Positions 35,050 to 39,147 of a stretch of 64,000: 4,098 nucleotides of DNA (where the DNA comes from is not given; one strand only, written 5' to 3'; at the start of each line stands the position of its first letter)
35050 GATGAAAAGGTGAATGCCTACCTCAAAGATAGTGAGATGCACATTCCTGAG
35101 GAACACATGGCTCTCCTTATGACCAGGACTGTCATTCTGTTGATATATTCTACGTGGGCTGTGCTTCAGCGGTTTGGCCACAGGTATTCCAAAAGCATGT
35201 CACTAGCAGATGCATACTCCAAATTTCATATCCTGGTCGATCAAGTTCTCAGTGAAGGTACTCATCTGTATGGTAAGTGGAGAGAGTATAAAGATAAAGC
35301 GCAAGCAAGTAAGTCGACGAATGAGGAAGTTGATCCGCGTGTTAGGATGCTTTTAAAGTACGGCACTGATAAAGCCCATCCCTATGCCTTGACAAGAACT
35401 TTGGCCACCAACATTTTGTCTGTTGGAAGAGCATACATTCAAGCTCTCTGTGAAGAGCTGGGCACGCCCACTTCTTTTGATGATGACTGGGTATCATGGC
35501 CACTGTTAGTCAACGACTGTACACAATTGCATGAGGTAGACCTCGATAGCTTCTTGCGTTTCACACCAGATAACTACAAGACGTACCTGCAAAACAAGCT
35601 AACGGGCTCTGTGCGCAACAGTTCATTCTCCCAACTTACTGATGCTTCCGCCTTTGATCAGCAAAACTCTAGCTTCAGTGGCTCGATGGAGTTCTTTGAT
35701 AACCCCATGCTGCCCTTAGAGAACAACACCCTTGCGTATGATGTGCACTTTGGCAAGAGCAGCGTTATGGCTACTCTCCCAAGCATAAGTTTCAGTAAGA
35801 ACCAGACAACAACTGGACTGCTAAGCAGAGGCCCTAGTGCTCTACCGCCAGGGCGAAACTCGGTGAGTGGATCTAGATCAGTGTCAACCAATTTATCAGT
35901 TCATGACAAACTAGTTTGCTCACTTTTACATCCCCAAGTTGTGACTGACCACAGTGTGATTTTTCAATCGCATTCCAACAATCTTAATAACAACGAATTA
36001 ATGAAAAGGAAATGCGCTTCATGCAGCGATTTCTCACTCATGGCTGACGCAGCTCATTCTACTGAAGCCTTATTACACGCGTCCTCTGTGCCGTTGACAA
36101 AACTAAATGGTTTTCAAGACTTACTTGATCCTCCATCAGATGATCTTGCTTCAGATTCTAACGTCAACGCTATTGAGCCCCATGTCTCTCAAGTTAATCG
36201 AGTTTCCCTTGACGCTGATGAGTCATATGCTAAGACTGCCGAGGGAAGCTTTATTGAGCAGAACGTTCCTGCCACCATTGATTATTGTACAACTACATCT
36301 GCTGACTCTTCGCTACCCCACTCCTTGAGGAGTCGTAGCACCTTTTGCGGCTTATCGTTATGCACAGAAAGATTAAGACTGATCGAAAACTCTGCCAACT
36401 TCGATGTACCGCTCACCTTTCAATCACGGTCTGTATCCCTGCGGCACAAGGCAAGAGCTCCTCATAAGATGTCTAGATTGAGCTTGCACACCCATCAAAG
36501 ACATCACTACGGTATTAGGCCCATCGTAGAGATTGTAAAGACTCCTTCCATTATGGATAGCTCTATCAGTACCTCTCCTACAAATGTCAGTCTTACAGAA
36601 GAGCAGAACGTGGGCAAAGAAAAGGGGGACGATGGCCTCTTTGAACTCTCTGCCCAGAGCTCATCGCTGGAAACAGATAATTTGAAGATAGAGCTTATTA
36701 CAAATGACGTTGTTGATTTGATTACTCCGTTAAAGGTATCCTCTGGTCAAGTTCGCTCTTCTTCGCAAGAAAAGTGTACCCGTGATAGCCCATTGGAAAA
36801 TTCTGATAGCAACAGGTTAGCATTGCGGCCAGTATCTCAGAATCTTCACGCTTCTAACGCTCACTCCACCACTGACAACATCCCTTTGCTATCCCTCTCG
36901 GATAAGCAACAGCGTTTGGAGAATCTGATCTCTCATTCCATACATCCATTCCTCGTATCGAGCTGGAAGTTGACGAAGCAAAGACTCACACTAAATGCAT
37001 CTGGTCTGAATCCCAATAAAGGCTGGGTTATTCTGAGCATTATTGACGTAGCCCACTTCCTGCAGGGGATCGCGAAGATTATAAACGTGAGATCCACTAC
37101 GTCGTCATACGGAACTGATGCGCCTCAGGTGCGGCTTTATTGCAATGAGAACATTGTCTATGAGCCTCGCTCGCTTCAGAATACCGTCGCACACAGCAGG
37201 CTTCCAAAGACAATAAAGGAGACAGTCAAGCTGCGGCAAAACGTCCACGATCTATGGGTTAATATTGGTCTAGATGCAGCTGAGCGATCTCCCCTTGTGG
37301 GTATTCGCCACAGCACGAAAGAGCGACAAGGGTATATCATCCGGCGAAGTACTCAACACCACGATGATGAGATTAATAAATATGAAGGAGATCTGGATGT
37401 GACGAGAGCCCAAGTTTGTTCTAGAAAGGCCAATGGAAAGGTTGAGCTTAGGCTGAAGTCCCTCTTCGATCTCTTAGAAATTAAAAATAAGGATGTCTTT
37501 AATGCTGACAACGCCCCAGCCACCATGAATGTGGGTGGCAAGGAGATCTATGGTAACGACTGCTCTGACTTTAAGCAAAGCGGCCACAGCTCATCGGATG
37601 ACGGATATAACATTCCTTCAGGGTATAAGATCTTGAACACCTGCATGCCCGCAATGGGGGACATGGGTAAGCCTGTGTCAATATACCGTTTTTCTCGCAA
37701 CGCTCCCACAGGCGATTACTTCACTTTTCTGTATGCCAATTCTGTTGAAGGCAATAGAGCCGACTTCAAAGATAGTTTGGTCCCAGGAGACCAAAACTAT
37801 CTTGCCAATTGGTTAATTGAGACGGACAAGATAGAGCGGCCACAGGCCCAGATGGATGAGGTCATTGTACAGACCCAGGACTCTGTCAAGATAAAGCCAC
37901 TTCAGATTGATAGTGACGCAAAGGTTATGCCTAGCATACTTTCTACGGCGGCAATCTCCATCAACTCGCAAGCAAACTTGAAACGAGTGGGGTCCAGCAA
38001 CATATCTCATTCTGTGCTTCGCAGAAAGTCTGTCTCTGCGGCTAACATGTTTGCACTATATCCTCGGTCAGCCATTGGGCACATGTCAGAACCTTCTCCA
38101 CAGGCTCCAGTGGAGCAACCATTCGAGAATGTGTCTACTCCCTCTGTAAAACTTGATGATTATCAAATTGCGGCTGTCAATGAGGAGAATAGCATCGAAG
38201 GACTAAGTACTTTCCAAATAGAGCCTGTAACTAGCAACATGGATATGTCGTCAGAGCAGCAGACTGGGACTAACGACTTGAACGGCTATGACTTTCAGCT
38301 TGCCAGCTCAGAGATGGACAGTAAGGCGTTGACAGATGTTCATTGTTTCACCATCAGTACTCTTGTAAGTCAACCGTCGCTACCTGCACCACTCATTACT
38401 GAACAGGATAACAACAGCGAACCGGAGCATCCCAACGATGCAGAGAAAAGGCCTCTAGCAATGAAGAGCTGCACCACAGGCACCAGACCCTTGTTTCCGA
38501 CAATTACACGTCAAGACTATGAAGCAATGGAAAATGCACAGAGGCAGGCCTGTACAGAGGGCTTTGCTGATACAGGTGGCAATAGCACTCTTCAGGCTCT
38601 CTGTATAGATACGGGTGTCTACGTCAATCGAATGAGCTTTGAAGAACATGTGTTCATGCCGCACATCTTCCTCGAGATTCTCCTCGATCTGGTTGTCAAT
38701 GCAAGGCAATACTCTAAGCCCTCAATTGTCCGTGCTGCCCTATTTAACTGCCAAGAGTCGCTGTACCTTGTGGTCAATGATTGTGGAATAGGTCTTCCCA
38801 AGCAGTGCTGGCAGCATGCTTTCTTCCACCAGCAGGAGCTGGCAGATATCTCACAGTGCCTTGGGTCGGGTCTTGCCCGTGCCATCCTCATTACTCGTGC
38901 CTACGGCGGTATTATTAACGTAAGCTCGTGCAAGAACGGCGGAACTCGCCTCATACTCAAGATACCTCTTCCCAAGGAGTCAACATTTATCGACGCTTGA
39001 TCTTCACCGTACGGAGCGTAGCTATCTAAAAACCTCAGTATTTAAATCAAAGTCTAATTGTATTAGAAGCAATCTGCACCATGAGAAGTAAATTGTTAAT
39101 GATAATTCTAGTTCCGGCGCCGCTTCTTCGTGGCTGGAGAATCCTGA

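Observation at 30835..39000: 2721-aa fusion of a eukaryotic Ser/Thr (NEK-like) kinase domain with a C-terminal histidine-kinase-type ATPase (HATPase_c) domain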

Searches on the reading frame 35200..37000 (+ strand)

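Call 14: search_protein_families(library=pfam, proteins=[window:35200-37000:+], max_evalue=10)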
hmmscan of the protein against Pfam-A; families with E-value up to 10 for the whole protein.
window:35200-37000:+ (600 aa): 2 families
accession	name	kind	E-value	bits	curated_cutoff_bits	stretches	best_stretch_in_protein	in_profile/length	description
PF12485.14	SPIDER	-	0.015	16.5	25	1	464-540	75-146/156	SLy Proteins Associated Disordered Region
PF17977.7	zf-RING_13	-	0.065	13.8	25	1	344-385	13-55/68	RING/Ubox like zinc-binding domain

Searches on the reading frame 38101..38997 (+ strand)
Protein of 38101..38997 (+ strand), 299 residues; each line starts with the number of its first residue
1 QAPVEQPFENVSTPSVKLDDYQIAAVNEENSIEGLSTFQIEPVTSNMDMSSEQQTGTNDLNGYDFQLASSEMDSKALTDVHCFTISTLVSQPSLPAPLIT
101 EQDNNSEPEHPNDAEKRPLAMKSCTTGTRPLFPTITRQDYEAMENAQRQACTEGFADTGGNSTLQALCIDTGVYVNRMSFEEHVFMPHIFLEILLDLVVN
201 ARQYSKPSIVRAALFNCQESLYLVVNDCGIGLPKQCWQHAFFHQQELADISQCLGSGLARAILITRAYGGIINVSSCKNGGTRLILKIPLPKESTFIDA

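Call 5: search_protein_families(library=pfam, proteins=[window:38101-38997:+], max_evalue=10)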
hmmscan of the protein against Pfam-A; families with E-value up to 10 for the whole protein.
window:38101-38997:+ (299 aa): 1 family
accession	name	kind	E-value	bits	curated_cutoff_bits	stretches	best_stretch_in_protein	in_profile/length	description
PF02518.31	HATPase_c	-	1.8e-06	28.8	26.4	1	192-291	8-110/111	Histidine kinase-, DNA gyrase B-, and HSP90-like ATPase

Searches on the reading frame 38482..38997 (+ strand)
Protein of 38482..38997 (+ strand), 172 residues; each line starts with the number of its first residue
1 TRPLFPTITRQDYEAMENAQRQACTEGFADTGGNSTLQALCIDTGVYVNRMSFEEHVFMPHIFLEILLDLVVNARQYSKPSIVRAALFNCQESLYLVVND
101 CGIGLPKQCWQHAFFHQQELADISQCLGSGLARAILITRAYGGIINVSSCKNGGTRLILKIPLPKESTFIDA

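Call 12: find_homologous_proteins(query=A2, max_evalue=10)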
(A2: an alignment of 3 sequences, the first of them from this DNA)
Query A2 (3 sequences) (172 aa, profile of the alignment): 1 proteins with E <= 10 among 572 candidates.
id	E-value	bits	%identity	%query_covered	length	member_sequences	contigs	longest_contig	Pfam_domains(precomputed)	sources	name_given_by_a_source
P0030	3.8e-76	272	95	71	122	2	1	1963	PF02518.32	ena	-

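Call 13: search_solved_structures(query=A2, max_evalue=10, show_alignments=3)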
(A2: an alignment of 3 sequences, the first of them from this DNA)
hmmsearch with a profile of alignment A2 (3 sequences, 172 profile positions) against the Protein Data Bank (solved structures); distinct sequences matched with E-value up to 10: 21.
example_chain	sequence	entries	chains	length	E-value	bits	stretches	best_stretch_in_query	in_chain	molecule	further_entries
3sl2_A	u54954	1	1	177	9.2e-06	28.6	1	64-166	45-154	Sensor histidine kinase yycG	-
1id0_A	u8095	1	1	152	3.4e-05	26.7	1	62-157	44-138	PHOQ HISTIDINE KINASE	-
6paj_A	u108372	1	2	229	3.7e-05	26.6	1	64-164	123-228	Sensor protein SrrB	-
2c2a_A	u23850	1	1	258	4.7e-05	26.3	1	60-163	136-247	SENSOR HISTIDINE KINASE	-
3dge_A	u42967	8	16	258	4.7e-05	26.3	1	60-163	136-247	Sensor protein | Histidine kinase | Sensor histidine kinase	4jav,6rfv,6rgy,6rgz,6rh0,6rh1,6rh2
6rh7_A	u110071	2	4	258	4.7e-05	26.3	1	60-163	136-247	Sensor histidine kinase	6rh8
5uht_A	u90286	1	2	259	4.7e-05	26.3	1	60-163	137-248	Sensor histidine kinase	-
6azr_A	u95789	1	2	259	4.7e-05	26.3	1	60-163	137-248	Sensor histidine kinase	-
4jas_A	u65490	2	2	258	4.8e-05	26.2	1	60-163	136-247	Histidine kinase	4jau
5c93_A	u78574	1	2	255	0.00013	24.8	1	63-162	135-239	Histidine kinase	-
4u7n_A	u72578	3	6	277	0.00016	24.5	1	63-162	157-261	Histidine protein kinase sensor protein | Histidine kinase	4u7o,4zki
9p6i_A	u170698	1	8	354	0.00042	23.2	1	62-166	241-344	histidine kinase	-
3cgy_A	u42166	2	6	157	0.0008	22.3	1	62-157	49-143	Virulence sensor histidine kinase phoQ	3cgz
1ys3_A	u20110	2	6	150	0.0019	21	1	70-164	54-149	Sensor-type histidine kinase prrB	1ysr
8g3a_D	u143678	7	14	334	0.0021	20.9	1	35-134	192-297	Sensor protein BceS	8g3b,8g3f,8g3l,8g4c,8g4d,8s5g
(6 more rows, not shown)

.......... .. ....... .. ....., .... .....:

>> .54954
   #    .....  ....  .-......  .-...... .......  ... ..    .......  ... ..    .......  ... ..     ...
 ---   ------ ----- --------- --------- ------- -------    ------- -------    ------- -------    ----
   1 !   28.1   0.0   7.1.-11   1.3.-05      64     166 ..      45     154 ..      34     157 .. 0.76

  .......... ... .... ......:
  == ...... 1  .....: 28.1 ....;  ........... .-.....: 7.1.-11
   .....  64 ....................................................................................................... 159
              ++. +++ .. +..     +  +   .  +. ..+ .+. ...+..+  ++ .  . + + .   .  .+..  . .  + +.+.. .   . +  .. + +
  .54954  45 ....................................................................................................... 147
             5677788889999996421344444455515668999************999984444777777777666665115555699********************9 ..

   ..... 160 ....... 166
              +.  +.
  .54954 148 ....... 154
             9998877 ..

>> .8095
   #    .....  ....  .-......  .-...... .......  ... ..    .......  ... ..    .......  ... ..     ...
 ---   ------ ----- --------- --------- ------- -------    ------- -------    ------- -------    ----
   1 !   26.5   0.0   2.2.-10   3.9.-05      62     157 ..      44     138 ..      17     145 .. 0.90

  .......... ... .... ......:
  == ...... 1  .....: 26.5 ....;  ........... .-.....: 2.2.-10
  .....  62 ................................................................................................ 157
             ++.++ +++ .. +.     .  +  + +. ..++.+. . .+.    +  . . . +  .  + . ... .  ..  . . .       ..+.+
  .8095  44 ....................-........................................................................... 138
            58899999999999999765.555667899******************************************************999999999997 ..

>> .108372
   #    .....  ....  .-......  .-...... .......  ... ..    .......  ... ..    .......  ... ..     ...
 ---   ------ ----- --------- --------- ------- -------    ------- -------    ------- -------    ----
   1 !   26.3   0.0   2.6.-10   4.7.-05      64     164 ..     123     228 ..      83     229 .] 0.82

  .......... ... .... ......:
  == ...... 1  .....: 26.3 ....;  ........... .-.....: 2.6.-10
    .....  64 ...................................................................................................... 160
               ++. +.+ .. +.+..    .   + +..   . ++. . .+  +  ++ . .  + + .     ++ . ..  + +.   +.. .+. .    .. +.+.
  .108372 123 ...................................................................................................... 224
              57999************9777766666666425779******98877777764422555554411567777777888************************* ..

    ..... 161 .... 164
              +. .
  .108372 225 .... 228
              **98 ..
